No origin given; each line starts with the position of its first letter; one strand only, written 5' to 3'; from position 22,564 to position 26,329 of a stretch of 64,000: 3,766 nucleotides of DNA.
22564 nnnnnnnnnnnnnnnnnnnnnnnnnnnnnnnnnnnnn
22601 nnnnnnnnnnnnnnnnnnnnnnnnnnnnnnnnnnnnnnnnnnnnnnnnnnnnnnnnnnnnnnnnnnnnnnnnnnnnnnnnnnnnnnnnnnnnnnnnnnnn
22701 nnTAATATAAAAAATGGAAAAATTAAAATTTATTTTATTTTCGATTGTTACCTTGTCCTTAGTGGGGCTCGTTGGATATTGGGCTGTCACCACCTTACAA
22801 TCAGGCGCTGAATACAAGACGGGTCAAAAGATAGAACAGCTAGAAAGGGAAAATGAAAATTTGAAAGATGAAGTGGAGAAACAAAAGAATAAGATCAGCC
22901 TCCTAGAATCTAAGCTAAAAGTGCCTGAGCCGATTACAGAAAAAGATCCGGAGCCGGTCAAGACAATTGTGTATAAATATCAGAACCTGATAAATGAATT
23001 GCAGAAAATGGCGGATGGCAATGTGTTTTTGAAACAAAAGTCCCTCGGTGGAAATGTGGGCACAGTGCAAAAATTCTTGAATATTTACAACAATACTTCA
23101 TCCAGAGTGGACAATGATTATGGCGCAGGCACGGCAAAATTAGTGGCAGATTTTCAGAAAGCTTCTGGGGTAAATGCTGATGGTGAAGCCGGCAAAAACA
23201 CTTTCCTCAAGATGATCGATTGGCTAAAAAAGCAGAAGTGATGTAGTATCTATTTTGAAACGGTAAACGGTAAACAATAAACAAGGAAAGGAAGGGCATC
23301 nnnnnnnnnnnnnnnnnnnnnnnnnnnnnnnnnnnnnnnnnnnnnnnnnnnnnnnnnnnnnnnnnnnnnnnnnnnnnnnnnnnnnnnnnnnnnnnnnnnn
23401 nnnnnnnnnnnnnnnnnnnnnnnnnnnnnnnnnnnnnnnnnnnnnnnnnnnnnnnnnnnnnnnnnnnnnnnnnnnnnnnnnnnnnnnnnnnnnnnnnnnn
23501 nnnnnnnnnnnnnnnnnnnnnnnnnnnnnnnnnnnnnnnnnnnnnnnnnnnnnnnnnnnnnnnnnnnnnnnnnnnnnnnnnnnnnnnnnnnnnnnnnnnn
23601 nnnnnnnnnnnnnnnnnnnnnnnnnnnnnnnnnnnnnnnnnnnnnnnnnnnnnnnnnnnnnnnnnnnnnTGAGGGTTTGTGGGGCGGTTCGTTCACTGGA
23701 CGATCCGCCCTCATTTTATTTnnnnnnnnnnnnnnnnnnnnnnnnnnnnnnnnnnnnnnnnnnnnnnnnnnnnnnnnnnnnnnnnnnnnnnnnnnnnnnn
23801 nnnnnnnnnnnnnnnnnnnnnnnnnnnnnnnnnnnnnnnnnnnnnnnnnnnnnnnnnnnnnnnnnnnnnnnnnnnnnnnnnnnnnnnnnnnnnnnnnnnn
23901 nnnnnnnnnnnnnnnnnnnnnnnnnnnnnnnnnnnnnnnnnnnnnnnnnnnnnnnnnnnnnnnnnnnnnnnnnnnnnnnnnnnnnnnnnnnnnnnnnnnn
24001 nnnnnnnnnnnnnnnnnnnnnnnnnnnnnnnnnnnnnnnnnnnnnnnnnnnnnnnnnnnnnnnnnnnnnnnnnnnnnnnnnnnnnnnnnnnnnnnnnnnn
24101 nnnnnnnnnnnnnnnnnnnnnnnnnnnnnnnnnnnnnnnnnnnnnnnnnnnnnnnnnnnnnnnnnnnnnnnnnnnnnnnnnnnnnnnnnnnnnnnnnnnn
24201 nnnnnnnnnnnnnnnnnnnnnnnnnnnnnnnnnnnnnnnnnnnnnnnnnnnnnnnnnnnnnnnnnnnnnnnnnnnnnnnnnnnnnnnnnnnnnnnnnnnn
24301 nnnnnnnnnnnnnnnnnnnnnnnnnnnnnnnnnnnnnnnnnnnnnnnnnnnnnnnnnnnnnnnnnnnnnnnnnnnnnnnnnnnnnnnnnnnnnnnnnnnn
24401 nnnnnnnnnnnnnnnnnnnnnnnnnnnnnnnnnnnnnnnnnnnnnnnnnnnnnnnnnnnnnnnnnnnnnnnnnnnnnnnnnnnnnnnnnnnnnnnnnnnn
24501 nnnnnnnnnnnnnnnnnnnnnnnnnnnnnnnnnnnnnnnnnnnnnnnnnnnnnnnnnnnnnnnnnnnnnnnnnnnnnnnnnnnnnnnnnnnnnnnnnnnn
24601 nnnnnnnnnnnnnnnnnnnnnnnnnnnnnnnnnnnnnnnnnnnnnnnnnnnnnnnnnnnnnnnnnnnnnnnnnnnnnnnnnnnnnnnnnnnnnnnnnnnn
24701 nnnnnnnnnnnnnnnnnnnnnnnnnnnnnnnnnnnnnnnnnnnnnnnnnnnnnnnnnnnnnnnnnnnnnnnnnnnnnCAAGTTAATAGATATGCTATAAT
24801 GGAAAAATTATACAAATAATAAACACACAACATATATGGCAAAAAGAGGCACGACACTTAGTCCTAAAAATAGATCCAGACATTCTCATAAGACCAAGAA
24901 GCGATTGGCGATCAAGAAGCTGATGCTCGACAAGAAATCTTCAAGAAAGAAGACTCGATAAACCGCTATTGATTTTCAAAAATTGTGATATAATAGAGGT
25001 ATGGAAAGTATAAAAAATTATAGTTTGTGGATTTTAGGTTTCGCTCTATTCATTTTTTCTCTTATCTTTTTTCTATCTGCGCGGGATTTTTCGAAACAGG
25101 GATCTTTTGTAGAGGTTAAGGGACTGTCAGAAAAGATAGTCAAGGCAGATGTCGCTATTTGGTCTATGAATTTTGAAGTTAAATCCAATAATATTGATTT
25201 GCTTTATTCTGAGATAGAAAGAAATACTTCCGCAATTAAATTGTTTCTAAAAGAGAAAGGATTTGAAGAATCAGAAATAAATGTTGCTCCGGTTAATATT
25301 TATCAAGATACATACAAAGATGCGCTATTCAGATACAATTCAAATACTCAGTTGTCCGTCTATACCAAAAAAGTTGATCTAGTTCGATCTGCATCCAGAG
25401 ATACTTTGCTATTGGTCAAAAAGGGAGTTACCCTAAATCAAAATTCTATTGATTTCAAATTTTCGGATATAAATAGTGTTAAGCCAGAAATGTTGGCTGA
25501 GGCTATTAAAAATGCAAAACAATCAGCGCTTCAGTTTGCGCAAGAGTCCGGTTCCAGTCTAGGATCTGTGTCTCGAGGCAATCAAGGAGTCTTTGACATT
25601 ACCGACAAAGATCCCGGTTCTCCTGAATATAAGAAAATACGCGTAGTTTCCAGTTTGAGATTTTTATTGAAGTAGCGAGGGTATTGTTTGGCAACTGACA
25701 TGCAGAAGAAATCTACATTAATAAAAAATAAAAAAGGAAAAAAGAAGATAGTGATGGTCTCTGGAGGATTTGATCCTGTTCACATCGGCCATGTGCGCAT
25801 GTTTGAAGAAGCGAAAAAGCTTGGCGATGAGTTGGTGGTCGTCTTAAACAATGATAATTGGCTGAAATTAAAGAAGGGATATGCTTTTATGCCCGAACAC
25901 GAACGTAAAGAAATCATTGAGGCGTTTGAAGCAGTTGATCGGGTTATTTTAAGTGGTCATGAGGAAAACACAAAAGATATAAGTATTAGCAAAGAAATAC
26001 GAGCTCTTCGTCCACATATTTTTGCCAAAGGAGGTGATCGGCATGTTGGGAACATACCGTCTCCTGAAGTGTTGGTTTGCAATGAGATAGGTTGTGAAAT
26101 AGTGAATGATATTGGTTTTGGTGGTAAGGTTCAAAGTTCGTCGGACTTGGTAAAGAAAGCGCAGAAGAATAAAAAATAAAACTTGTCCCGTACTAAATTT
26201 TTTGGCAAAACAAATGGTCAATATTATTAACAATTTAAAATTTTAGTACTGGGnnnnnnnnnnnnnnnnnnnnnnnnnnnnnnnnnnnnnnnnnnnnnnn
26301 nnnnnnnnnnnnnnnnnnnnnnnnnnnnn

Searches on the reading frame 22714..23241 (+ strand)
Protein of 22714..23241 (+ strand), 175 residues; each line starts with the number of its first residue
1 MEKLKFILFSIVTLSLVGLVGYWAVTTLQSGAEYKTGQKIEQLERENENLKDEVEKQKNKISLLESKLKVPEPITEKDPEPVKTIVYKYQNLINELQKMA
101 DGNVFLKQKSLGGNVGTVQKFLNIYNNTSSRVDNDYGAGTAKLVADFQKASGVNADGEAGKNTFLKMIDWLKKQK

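Call 68: search_protein_families(library=pfam, proteins=[window:22714-23241:+], max_evalue=0.01)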
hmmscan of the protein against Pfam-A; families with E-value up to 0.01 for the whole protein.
window:22714-23241:+ (175 aa): 5 families
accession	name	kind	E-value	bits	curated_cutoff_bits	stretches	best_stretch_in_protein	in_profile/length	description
PF01471.23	PG_binding_1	-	8.6e-11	42.3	23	1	112-166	2-56/57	Putative peptidoglycan binding domain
PF03961.19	FapA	-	5.2e-05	23.4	31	1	26-132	143-249/272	Flagellar Assembly Protein A beta solenoid domain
PF05130.17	FlgN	-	0.0037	18.1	30.5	1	34-137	47-140/147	FlgN protein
PF25443.1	ANG-1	-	0.0065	17.1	28.5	0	33-70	41-78/105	ANG-1-like domain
PF17561.7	TssO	-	0.0093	16.6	29.2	0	6-69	13-77/148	Type VI secretion system, TssO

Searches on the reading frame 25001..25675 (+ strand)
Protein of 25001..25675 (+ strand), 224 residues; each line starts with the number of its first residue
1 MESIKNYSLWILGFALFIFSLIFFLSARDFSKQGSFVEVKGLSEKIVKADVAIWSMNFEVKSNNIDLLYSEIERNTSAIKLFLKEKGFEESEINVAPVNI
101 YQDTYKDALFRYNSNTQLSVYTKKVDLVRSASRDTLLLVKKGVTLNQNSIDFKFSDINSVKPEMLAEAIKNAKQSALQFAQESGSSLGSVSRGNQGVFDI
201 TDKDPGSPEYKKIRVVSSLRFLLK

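Call 12: search_protein_families(library=pfam, proteins=[window:25001-25675:+])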
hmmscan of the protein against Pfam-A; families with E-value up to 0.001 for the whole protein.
window:25001-25675:+ (224 aa): 1 family
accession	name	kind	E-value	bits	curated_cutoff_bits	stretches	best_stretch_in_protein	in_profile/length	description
PF04402.19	SIMPL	-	1.8e-20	74.5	25.2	1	37-192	1-157/205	Protein of unknown function (DUF541)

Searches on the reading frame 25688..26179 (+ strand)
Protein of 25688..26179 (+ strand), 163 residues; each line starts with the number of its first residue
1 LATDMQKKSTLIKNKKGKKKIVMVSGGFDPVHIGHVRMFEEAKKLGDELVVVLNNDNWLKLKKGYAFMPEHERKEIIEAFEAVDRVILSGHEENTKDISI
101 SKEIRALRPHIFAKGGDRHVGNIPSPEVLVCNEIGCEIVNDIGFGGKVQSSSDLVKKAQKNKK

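Call 12: search_protein_families(library=pfam, proteins=[window:25688-26179:+])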
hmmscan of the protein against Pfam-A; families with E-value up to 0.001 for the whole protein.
window:25688-26179:+ (163 aa): 2 families
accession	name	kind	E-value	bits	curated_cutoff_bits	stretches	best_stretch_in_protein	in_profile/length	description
PF01467.32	CTP_transf_like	-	2.3e-15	57.4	21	1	25-119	3-91/133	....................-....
PF06574.18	FAD_syn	-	0.00016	22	27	1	17-98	4-92/158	FAD synthetase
